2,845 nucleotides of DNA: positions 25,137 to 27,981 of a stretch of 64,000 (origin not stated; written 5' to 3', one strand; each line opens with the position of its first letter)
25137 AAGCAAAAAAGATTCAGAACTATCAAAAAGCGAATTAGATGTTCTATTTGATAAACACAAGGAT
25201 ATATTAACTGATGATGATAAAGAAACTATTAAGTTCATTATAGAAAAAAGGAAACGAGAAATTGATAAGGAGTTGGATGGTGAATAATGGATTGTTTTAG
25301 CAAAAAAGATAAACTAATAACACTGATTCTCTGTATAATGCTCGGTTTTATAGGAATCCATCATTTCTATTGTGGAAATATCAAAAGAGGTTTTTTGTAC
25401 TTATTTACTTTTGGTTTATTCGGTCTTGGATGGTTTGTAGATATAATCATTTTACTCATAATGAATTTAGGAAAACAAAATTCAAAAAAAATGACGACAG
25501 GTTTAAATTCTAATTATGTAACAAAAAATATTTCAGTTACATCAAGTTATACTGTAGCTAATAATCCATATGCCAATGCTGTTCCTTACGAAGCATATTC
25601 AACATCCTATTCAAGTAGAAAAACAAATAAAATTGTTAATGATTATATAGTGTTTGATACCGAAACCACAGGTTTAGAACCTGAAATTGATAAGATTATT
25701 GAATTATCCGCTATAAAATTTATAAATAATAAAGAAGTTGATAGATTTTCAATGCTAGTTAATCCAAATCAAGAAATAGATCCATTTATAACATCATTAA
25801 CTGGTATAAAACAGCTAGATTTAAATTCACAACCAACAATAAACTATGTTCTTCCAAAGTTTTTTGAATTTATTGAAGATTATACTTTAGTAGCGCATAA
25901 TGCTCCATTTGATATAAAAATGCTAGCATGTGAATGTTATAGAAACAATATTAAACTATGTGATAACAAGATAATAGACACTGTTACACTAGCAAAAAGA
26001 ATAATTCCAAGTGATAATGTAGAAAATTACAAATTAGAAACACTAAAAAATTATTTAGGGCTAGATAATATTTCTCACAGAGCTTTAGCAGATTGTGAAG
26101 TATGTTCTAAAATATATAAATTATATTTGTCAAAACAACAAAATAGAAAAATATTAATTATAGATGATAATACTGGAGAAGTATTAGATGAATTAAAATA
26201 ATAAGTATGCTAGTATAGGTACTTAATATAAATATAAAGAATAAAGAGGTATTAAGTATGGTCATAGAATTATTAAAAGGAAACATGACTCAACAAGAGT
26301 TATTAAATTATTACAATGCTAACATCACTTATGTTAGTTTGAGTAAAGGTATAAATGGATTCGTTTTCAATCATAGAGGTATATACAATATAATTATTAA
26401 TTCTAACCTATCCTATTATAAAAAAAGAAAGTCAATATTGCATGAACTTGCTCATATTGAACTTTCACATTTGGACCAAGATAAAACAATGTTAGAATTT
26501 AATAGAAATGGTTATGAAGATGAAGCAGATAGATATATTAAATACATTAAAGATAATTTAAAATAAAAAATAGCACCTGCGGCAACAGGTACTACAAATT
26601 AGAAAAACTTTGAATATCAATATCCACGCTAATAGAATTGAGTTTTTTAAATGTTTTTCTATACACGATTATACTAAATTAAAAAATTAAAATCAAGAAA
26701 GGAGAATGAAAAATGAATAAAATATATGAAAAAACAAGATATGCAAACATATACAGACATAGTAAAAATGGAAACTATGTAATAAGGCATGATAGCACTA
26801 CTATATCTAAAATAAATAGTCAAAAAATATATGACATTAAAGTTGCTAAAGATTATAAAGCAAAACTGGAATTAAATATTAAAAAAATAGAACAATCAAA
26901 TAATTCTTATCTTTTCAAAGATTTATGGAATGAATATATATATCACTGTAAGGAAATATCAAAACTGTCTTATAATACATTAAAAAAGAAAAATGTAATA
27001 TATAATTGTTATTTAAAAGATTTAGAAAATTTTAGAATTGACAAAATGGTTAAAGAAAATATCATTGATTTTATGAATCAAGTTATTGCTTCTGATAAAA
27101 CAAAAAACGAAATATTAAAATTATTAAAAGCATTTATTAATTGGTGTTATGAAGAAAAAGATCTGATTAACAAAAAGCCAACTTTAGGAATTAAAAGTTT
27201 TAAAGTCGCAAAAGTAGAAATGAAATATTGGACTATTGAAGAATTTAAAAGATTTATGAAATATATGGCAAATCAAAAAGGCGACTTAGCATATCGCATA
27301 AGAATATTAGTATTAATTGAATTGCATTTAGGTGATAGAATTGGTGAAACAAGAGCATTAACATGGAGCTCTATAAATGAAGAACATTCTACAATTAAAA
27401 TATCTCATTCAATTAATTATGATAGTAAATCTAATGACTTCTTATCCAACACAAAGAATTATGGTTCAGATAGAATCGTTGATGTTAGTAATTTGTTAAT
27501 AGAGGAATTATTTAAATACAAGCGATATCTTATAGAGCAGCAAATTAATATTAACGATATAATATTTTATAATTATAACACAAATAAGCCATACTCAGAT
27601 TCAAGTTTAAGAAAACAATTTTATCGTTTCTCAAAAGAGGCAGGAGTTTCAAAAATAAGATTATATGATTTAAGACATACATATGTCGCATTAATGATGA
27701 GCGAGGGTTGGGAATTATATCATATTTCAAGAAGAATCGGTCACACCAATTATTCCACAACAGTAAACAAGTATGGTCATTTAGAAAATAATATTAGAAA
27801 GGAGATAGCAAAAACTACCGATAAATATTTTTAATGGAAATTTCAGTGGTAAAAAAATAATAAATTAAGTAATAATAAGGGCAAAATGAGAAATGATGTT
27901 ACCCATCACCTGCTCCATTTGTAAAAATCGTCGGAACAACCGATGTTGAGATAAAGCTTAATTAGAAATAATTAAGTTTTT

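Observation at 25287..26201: Membrane-anchored DEDDh exonuclease translationally coupled to the prophage repressor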

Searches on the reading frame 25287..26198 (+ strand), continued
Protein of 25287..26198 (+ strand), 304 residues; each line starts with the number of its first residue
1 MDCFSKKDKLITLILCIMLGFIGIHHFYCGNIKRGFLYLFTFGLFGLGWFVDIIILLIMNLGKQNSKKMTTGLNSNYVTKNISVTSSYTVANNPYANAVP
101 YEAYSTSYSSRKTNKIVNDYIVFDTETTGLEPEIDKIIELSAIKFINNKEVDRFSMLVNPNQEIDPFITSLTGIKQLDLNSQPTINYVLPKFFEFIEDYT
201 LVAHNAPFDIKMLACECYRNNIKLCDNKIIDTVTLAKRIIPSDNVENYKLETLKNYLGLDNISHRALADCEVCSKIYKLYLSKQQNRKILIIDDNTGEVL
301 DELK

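Call 64: find_encoding_contigs(protein=P0105, flank=3500, max_places=2)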
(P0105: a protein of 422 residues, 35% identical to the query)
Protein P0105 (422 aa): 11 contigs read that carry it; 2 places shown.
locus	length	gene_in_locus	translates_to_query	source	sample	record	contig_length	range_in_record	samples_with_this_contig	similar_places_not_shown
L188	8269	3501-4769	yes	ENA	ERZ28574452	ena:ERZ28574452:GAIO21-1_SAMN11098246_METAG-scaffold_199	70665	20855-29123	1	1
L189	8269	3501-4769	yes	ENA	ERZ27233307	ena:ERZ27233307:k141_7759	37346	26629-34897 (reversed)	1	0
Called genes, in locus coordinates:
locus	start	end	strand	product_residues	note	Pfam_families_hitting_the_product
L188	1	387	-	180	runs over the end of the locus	PF05772:NinB (faint)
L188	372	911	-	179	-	-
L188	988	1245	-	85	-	-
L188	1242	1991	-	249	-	PF08281:Sigma70_r4_2 (faint), PF13551:HTH_29 (faint), PF04218:CENP-B_N (faint), PF01527:HTH_Tnp_1 (weak), PF13384:HTH_23 (weak), PF13518:HTH_28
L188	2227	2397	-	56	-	-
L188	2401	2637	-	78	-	PF12844:HTH_19, PF13443:HTH_26, PF13560:HTH_31, PF01381:HTH_3, PF07022:Phage_CI_repr (weak)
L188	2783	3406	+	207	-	PF01381:HTH_3, PF07022:Phage_CI_repr (weak), PF12844:HTH_19, PF13560:HTH_31, PF00717:Peptidase_S24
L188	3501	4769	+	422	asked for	PF05154:TM2, PF00929:RNase_T, PF13482:RNase_H_2 (weak), PF16473:Rv2179c-like (faint), PF21762:DEDDh_C (weak)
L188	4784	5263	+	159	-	-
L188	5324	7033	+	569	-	PF00239:Resolvase, PF07508:Recombinase, PF13408:Zn_ribbon_recom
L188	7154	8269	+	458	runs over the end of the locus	PF03023:MurJ, PF01554:MatE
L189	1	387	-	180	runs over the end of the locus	PF05772:NinB (faint)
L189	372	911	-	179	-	-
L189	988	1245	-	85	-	-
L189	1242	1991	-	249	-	PF08281:Sigma70_r4_2 (faint), PF13551:HTH_29 (faint), PF04218:CENP-B_N (faint), PF01527:HTH_Tnp_1 (weak), PF13384:HTH_23 (weak), PF13518:HTH_28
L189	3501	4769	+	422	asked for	PF05154:TM2, PF00929:RNase_T, PF13482:RNase_H_2 (weak), PF16473:Rv2179c-like (faint), PF21762:DEDDh_C (weak)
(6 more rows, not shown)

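Call 65: find_encoding_contigs(protein=P0052, flank=3500, max_places=2)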
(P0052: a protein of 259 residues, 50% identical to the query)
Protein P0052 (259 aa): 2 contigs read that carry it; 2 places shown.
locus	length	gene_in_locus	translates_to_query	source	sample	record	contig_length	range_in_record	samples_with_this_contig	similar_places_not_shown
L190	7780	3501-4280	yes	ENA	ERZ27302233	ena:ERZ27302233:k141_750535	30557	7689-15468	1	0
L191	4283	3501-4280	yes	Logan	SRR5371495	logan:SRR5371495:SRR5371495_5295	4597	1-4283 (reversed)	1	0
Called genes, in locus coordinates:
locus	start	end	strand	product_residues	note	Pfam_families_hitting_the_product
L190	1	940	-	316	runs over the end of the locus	PF09588:YqaJ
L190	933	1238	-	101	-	-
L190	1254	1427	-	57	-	-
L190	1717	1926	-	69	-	-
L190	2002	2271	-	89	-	-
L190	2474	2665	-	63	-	PF12844:HTH_19, PF01381:HTH_3, PF13443:HTH_26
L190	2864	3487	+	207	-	PF01381:HTH_3 (weak), PF13443:HTH_26, PF00717:Peptidase_S24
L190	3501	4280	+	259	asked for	PF05154:TM2, PF00929:RNase_T, PF13482:RNase_H_2 (weak)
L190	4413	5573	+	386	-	PF14657:Arm-DNA-bind_4, PF14659:Phage_int_SAM_3, PF00589:Phage_integrase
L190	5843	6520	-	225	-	PF01551:Peptidase_M23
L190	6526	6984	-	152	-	PF05105:Phage_holin_4_1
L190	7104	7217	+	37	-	-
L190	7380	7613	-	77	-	-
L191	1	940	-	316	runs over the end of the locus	PF09588:YqaJ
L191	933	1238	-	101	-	-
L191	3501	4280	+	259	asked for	PF05154:TM2, PF00929:RNase_T, PF13482:RNase_H_2 (weak)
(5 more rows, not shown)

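Call 66: find_encoding_contigs(protein=P0113, flank=3500, max_places=2)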
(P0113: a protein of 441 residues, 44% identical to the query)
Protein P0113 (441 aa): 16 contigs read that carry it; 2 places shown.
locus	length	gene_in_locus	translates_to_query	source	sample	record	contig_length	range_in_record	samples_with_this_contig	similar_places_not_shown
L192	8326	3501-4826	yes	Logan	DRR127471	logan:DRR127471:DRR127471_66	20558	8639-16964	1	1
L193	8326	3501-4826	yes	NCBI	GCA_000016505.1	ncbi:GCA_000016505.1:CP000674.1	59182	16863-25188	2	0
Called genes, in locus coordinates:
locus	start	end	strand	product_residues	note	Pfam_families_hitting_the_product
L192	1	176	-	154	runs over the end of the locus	-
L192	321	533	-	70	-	-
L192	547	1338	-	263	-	PF10543:ORF6N, PF03288:Pox_D5 (weak)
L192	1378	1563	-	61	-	-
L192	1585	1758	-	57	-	-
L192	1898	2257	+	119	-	PF12844:HTH_19, PF01381:HTH_3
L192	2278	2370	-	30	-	-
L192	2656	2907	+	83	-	PF01381:HTH_3, PF12844:HTH_19 (weak)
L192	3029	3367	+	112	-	PF12844:HTH_19, PF01381:HTH_3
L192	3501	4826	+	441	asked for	PF00929:RNase_T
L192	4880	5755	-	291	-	-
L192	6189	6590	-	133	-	PF15970:HicB-like_2, PF15919:HicB_lk_antitox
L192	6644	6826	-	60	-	PF07927:HicA_toxin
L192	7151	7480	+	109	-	-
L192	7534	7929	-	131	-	PF04307:YdjM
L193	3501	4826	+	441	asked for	PF00929:RNase_T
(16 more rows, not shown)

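Call 67: find_encoding_contigs(protein=P0072, flank=3500, max_places=2)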
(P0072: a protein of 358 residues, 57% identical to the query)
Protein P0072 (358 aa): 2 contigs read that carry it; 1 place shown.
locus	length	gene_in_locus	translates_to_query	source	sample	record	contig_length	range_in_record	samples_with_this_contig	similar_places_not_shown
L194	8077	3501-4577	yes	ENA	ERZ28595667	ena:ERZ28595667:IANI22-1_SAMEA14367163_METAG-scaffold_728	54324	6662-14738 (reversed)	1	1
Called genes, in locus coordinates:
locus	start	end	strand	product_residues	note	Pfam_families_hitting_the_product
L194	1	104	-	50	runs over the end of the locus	PF06725:3D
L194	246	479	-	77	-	-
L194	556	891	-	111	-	-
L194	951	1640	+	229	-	-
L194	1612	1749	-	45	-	-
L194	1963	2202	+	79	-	-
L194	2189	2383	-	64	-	-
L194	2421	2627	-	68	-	PF13560:HTH_31, PF12844:HTH_19, PF01381:HTH_3, PF13443:HTH_26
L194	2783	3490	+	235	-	PF01381:HTH_3, PF12844:HTH_19, PF13443:HTH_26 (weak), PF13560:HTH_31, PF00717:Peptidase_S24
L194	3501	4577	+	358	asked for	PF00929:RNase_T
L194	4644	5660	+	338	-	PF12358:DUF3644, PF18740:EC042_2821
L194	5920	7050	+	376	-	PF00589:Phage_integrase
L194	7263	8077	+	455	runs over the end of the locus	PF01522:Polysacc_deac_1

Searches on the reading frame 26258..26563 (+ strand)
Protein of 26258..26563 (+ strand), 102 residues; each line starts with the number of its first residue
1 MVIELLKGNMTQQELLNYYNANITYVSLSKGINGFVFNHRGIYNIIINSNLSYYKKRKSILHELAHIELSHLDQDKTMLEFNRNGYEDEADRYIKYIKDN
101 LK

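Call 5: search_protein_families(library=pfam, proteins=[window:26258-26563:+], max_evalue=0.01)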
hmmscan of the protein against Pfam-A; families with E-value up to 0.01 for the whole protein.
window:26258-26563:+ (102 aa): 1 family
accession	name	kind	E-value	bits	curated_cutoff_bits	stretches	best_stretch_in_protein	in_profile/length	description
PF06114.19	Peptidase_M78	-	1.8e-08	34.7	22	1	23-90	8-78/123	IrrE N-terminal-like domain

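Call 6: search_protein_families(library=phrogs, proteins=[window:26258-26563:+], max_evalue=0.001)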
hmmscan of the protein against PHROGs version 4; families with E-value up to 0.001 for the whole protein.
window:26258-26563:+ (102 aa): 6 families
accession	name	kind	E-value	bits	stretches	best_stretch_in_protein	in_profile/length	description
phrog_87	-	other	1.6e-12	48.7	1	13-93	44-122/227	metallo-protease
phrog_20936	-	unknown function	1.5e-07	32.7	1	21-75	6-61/91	-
phrog_1914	-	unknown function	1.6e-06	29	1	25-94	61-137/222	-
phrog_2439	-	transcription regulation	3.9e-06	27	1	29-92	169-233/367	transcriptional regulator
phrog_1516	-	unknown function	7e-05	23.5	1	29-78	60-108/227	-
phrog_20886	-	unknown function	0.00037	21.2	1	35-68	19-52/72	-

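Call 7: search_protein_families(library=padloc, proteins=[window:26258-26563:+], max_evalue=0.01)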
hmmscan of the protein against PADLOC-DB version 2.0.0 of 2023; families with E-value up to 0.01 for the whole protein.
window:26258-26563:+ (102 aa): 2 families
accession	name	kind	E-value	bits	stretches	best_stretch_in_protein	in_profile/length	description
PDLC04141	capP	-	4.2e-07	27.7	1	15-93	27-107/242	capP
PDLC03950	RmrA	-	0.00021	18.4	1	30-94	170-234/369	-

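Call 8: search_protein_families(library=ncbifam, proteins=[window:26258-26563:+], max_evalue=0.01)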
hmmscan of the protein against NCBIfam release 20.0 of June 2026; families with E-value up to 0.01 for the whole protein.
window:26258-26563:+ (102 aa): 0 families

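Call 74: find_related_loci(query=window:26258-26563:+, collection=viral_contigs, flank=3000)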
Query window:26258-26563:+ (102 aa) in viral_contigs; peptide patterns used: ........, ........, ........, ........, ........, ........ (x = any residue, [..] = any of these).
56 stretches matched a pattern; 13 encode a relative of the query (tblastn E <= 1e-3); 13 distinct loci.
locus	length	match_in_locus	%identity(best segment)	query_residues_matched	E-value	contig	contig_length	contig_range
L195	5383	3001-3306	94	1-102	1e-62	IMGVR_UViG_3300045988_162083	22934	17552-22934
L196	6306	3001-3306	93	1-102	3e-62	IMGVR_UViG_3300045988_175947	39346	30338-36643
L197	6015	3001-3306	93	1-102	5e-62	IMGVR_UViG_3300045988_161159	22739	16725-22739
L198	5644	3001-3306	93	1-102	1e-61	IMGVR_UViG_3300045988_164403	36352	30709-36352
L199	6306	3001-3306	93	1-102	5e-62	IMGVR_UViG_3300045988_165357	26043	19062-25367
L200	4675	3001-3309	70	1-102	8e-45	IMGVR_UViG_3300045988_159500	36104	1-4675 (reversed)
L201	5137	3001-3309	69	1-102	2e-44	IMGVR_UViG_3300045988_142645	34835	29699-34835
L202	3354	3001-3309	69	1-102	2e-43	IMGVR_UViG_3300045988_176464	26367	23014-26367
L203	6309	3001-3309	69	1-102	4e-43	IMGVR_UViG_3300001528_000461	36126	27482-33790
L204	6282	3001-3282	68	5-97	2e-37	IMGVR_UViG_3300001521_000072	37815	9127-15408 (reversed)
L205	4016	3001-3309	69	1-102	6e-36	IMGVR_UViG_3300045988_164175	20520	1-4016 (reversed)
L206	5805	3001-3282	61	5-97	4e-33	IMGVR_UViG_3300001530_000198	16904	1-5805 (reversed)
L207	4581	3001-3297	57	1-99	3e-33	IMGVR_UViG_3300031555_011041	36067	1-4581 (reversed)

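Call 80: search_protein_families(library=pfam, proteins=[L207:2369-2944:+, L201:2595-2939:+], max_evalue=0.01)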
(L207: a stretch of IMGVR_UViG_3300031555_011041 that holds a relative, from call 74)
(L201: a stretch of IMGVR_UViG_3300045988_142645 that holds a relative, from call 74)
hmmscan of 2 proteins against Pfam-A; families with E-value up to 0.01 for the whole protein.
L207:2369-2944:+ (192 aa): 0 families

L201:2595-2939:+ (115 aa): 1 family
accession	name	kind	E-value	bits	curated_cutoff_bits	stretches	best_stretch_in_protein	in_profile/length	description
PF11246.14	Phage_gp53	-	0.0076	16.4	21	1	38-103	61-127/200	Base plate wedge protein 53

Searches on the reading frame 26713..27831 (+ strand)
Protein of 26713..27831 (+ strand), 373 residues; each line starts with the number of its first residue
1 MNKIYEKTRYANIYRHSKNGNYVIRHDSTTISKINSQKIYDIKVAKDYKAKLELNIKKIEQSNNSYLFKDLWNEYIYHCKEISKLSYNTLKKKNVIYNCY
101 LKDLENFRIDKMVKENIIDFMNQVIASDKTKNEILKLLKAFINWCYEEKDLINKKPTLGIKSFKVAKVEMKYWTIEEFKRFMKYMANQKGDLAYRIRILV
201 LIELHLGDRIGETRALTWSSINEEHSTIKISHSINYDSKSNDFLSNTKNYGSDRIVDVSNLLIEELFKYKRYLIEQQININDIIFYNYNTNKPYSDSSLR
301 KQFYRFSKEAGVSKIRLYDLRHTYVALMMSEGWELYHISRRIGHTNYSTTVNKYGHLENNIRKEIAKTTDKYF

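Call 5: search_protein_families(library=pfam, proteins=[window:26713-27831:+], max_evalue=0.01)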
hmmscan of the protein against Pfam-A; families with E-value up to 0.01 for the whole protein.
window:26713-27831:+ (373 aa): 1 family
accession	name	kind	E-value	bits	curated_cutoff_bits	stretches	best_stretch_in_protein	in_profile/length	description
PF00589.27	Phage_integrase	-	6e-19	68.9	27.1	1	174-358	4-169/172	Phage integrase family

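Call 6: search_protein_families(library=phrogs, proteins=[window:26713-27831:+], max_evalue=0.001)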
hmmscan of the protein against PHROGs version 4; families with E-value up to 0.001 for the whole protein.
window:26713-27831:+ (373 aa): 5 families
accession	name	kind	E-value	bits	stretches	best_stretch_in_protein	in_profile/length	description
phrog_1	-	integration and excision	8.3e-50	171.7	1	5-368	104-446/611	integrase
phrog_216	-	integration and excision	1e-24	88.2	1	129-364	13-231/301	integrase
phrog_7685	-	integration and excision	3.6e-14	53.9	1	246-371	121-237/240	integrase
phrog_35951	-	unknown function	0.00012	23.5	1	306-366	12-71/97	-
phrog_23783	-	integration and excision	0.00036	21.6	1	46-166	43-158/162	integrase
